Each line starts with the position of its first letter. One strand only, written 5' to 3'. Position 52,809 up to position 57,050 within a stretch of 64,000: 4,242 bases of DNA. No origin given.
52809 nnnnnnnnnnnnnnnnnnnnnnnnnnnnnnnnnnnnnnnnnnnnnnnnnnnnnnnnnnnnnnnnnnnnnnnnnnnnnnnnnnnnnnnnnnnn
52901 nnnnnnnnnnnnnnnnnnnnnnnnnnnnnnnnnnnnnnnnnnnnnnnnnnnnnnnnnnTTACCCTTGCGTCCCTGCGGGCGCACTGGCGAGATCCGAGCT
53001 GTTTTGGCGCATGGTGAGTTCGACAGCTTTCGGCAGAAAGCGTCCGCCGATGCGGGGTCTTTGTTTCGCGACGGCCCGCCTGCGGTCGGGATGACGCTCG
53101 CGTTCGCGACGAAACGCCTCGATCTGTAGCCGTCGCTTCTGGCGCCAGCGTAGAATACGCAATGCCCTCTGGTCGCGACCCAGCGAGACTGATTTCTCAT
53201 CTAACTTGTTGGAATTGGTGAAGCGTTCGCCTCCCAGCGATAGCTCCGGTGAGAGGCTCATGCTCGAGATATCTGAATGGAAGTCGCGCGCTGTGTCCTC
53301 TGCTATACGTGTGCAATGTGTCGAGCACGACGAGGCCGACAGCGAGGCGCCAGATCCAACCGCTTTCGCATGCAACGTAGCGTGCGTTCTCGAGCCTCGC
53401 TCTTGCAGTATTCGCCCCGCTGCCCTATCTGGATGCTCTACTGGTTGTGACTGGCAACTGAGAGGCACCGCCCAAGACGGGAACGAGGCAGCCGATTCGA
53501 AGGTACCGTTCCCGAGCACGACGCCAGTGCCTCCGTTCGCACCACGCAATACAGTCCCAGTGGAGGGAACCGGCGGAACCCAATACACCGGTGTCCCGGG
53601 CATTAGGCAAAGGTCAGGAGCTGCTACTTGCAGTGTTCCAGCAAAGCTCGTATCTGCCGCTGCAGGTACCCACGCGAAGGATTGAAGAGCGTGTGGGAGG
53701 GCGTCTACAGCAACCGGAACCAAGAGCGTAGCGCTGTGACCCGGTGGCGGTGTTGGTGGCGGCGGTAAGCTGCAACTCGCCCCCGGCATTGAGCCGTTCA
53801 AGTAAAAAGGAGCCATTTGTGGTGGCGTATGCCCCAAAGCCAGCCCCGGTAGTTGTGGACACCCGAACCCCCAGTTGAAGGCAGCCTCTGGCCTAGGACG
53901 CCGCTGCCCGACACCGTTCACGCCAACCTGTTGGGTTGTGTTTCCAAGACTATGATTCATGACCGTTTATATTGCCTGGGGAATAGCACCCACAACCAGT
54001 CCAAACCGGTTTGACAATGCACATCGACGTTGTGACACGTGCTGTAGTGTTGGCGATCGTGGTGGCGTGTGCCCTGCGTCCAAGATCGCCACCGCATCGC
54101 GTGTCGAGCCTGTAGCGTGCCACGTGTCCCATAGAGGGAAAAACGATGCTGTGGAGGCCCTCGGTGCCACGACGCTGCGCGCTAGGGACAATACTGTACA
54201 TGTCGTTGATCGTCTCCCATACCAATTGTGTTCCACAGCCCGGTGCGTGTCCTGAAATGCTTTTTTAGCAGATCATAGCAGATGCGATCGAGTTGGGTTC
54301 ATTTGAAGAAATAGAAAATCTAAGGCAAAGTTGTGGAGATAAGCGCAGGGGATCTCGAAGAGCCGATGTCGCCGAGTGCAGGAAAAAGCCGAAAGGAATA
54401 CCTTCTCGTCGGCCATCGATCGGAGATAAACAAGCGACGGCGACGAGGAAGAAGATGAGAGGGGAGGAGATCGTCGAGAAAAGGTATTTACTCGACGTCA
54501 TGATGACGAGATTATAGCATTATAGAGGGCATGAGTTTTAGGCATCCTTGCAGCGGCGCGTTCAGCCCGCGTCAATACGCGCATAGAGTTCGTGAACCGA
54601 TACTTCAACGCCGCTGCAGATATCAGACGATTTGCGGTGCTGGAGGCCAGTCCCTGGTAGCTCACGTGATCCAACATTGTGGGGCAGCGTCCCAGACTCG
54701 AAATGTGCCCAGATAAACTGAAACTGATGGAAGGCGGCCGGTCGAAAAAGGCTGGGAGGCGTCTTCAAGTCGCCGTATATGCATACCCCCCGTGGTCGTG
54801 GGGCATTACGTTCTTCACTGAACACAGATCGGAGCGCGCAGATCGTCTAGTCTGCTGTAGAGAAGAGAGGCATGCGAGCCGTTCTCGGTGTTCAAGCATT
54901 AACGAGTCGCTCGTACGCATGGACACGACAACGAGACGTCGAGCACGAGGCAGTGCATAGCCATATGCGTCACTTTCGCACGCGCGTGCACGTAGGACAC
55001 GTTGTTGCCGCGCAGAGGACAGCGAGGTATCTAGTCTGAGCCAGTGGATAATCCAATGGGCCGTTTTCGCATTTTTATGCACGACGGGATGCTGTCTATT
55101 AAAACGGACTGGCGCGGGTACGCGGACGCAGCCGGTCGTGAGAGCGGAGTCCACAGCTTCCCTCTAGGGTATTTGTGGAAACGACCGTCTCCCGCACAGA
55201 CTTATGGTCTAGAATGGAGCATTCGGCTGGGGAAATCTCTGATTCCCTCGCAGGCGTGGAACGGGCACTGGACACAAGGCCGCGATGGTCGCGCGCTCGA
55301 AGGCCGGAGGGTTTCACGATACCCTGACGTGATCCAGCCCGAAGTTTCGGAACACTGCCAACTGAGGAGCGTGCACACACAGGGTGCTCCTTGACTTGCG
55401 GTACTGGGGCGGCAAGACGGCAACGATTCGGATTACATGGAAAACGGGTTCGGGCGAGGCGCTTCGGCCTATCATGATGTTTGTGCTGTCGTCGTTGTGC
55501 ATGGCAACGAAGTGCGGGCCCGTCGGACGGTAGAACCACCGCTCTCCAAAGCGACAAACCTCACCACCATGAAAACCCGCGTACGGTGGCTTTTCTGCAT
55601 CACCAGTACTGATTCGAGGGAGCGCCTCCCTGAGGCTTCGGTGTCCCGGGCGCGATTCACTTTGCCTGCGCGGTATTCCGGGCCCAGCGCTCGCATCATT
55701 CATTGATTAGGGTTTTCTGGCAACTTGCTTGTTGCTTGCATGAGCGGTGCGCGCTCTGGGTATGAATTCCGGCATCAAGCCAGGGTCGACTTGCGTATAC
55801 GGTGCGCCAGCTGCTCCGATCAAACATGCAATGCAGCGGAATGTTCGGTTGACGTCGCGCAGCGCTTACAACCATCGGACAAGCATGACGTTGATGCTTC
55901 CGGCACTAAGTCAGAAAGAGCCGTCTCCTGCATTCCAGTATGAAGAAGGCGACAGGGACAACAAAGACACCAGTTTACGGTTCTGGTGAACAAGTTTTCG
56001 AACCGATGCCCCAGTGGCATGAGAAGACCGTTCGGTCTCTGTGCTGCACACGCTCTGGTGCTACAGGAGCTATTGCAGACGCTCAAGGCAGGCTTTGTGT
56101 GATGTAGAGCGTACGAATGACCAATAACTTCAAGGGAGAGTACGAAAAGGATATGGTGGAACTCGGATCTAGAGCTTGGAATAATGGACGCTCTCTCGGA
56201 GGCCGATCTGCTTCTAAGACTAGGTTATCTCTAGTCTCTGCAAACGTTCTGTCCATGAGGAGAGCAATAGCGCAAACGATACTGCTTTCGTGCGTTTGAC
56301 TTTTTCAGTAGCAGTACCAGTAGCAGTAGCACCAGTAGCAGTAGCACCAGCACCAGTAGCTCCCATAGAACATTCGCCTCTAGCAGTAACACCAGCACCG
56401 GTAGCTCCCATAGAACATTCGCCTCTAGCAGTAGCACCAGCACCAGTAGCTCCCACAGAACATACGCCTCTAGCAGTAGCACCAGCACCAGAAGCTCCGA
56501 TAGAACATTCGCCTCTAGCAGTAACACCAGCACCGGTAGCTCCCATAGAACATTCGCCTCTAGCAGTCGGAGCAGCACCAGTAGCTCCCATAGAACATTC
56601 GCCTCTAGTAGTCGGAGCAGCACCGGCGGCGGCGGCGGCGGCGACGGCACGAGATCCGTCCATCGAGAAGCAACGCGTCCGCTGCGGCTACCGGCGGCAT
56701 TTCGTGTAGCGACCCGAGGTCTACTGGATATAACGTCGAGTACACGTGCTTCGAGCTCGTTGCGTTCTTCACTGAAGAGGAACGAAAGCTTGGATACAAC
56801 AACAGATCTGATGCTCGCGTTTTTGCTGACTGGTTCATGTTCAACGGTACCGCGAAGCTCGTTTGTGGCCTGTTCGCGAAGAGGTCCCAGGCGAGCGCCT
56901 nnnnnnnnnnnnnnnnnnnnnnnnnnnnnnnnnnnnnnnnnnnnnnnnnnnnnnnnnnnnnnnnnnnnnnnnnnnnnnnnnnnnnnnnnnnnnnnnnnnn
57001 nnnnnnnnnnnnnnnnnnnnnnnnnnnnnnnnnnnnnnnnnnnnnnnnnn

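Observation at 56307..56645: Perfectly in-frame 45-bp (15-codon) repeats plus (GGC)7 in the divergent region upstream of KARI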

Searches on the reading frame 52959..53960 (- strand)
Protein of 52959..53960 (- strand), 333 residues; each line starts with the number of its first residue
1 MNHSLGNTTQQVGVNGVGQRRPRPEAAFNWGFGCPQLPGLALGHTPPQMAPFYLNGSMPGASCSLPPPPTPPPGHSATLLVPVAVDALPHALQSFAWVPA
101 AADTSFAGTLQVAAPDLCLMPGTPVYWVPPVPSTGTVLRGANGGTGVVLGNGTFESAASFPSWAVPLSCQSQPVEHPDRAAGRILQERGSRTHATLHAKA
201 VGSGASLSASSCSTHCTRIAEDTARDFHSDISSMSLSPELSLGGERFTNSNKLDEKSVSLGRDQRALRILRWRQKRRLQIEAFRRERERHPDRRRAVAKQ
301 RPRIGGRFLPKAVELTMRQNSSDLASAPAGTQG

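Call 8: search_protein_families(library=pfam, proteins=[window:52959-53960:-], max_evalue=0.1)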
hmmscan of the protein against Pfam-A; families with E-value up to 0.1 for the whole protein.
window:52959-53960:- (333 aa): 1 family
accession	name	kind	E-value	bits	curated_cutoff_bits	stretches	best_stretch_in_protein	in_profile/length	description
PF06203.19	CCT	-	0.038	14.5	28.4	1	265-310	1-42/44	CCT motif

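Call 42: find_encoding_contigs(protein=window:52959-53960:-, flank=4000, max_places=10)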
Protein window:52959-53960:- (333 aa): 11 contigs read that carry it; 9 places shown.
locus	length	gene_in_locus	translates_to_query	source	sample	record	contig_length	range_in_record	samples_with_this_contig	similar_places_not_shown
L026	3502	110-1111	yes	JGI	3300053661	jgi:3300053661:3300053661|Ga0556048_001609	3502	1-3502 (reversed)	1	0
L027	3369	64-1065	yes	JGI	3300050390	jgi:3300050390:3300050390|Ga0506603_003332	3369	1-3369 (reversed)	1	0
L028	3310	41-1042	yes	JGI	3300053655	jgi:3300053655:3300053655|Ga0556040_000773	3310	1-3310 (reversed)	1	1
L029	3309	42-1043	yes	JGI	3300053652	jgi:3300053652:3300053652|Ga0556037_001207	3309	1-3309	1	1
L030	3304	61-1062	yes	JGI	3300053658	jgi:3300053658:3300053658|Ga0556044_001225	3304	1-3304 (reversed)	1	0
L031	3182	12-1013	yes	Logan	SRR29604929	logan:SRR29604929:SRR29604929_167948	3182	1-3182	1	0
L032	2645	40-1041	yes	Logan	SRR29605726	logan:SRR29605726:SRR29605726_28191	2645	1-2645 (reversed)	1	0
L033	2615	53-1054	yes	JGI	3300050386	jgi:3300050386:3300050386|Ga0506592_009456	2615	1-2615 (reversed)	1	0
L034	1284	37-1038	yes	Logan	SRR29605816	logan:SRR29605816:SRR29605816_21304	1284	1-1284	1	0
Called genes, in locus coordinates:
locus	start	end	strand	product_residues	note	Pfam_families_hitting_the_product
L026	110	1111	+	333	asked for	-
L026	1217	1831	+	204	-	-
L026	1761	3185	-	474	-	PF00575:S1, PF23459:S1_RRP5 (faint), PF18614:RNase_II_C_S1 (faint), PF00575:S1, PF24685:OB_RRP5_4th (weak)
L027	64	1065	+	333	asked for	-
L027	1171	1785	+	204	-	-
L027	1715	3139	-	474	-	PF00575:S1, PF23459:S1_RRP5 (faint), PF18614:RNase_II_C_S1 (faint), PF00575:S1, PF24685:OB_RRP5_4th (weak)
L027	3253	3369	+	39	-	?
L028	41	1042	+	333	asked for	-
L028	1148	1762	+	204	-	-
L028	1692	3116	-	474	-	PF00575:S1, PF23459:S1_RRP5 (faint), PF18614:RNase_II_C_S1 (faint), PF00575:S1, PF24685:OB_RRP5_4th (weak)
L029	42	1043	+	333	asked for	-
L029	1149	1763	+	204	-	-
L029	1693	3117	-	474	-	PF00575:S1, PF23459:S1_RRP5 (faint), PF18614:RNase_II_C_S1 (faint), PF00575:S1, PF24685:OB_RRP5_4th (weak)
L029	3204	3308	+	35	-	?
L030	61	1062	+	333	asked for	-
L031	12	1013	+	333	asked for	-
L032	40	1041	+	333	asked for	-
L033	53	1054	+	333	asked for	-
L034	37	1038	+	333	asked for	-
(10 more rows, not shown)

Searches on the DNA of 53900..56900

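Call 30: search_rna_families(source=window, start=53900, end=56900, threshold=evalue, max_evalue=1)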
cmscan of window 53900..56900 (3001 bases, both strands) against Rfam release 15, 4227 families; matches with E-value up to 1: 0.
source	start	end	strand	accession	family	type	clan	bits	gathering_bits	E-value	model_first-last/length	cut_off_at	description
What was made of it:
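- Tried and rejected: Rfam at E<=1 found nothing in 53900-56900 (call 30).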

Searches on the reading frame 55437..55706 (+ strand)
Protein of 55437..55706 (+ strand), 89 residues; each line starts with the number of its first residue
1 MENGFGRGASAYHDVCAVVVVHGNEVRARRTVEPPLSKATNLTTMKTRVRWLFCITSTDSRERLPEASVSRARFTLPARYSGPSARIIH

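Call 44: find_encoding_contigs(protein=window:55437-55706:+, flank=4000, max_places=10)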
Protein window:55437-55706:+ (89 aa): 3 contigs read that carry it; 3 places shown.
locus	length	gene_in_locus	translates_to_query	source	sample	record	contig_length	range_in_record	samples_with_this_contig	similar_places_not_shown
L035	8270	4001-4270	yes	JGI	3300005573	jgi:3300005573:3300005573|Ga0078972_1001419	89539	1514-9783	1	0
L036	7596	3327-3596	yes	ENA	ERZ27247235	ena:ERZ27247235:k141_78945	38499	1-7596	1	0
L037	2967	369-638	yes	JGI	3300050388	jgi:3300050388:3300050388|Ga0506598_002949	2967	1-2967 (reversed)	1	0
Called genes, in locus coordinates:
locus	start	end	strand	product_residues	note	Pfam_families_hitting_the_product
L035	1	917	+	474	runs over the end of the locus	PF00575:S1, PF23459:S1_RRP5 (faint), PF18614:RNase_II_C_S1 (faint), PF00575:S1, PF24685:OB_RRP5_4th (weak)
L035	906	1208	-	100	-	-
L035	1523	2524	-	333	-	-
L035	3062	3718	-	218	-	-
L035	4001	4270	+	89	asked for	-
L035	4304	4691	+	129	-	-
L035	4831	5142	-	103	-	-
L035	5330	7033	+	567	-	PF07991:KARI_N, PF01450:KARI_C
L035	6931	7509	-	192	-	-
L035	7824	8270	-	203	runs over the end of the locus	PF00572:Ribosomal_L13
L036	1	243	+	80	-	?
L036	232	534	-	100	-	-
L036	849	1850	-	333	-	-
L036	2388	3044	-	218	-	-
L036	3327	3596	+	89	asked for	-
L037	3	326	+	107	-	?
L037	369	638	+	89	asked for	-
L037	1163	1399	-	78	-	-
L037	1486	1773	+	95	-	-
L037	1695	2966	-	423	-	PF04755:PAP_fibrillin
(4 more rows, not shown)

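Call 48: list_cluster_members(proteins=[L037:1698-2966:-, L037:1155-1529:-, L017:7754-8104:+, L016:7754-8128:+, L014:7754-8119:+])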
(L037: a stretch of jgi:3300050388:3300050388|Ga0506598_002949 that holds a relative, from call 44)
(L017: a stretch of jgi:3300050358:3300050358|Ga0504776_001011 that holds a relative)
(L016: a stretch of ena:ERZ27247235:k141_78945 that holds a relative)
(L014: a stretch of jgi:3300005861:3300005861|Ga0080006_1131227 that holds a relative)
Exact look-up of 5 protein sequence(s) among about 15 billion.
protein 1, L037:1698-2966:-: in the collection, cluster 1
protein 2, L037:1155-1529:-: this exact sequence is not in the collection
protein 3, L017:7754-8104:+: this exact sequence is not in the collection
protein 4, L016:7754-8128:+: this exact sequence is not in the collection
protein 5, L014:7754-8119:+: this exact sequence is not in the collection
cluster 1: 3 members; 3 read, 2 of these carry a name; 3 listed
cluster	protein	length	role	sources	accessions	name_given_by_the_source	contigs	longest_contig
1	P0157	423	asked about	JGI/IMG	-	-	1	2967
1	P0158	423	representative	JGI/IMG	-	hypothetical protein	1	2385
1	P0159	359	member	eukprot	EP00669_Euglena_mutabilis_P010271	TRINITY_DN5026_c0_g1_i1.p1 TRINITY_DN5026_c0_g1~~TRINITY_DN5026_c0_g1_i1.p1 ORF ...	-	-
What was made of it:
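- The protein clusters with an E. mutabilis transcript (call 48).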

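Call 49: find_encoding_contigs(protein=P0158, flank=3000, max_places=6)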
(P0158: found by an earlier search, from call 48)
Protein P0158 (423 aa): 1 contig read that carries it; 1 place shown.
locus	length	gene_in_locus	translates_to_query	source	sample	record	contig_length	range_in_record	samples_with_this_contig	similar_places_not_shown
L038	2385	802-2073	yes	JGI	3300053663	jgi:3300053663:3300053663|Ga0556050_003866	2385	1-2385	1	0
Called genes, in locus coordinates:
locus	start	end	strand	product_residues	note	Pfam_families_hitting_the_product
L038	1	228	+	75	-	?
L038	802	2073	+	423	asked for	PF04755:PAP_fibrillin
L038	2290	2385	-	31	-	?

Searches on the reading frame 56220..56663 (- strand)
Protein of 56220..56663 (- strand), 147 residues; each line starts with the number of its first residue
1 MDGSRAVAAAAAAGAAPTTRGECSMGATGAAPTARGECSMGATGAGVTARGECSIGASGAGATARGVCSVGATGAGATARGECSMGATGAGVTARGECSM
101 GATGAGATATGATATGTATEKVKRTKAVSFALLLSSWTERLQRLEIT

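Call 8: search_protein_families(library=pfam, proteins=[window:56220-56663:-], max_evalue=0.1)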
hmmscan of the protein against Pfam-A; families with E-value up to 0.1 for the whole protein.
window:56220-56663:- (147 aa): 1 family
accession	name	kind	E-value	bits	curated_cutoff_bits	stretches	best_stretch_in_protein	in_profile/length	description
PF05671.16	GETHR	-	0.099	12.5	22.4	0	33-52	3-22/25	GETHR pentapeptide repeat (5 copies)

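Call 9: find_encoding_contigs(protein=window:56220-56663:-, flank=5000, max_places=6)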
Protein window:56220-56663:- (147 aa): no gene with exactly this product is on record in the collection.

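Call 29: find_homologous_proteins(query=window:56220-56663:-, max_evalue=0.01)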
Query window:56220-56663:-: 5907 candidates shared short words with the query, none scored E <= 0.01.
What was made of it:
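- The word-indexed search found none (call 29).
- Tried and rejected: The word-indexed search also returned nothing (call 29).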

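Call 61: search_protein_representatives(protein=window:56220-56663:-)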
Query: 147 residues. Proteins with E-value up to 0.001 (for the whole library): 59; up to 1e-10: 5; up to 1e-30: 1. The best 59 are listed.
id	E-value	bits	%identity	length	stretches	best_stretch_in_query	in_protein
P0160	1.3e-33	131.7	92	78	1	70-147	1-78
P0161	1.4e-26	109.0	32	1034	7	9-117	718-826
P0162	5.3e-16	74.8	28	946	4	18-115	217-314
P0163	6.7e-12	61.5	43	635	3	18-120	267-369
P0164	6.8e-11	58.2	47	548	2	18-113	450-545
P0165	2.5e-10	56.4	33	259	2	30-108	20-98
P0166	2.6e-10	56.4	27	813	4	16-117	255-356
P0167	1.5e-09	53.9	28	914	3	18-116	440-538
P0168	3.0e-09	52.9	48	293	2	8-113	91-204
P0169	2.2e-08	50.1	42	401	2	18-101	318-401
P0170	2.8e-08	49.8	32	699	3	19-113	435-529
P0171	1.4e-07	47.5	38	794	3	21-114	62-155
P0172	3.5e-07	46.2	42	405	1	38-114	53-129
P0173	5.0e-07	45.7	31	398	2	16-117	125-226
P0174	7.6e-07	45.1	36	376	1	14-124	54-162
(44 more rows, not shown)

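Call 63: find_encoding_contigs(protein=P0160, flank=4000, max_places=10)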
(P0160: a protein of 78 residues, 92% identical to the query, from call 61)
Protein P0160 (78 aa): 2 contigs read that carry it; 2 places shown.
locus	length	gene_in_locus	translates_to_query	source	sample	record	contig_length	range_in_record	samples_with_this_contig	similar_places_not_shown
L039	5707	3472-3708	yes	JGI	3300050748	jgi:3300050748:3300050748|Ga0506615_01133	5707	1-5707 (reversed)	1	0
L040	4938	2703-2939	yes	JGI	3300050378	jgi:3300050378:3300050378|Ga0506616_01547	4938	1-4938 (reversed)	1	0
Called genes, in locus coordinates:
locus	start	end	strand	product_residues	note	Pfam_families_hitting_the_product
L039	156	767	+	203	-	PF00572:Ribosomal_L13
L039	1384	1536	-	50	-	-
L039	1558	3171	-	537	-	PF07991:KARI_N, PF01450:KARI_C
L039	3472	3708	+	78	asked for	-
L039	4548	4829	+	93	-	-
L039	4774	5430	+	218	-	-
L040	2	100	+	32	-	?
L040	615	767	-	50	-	-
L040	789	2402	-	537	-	PF07991:KARI_N, PF01450:KARI_C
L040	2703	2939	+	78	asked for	-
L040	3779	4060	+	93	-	-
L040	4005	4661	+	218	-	-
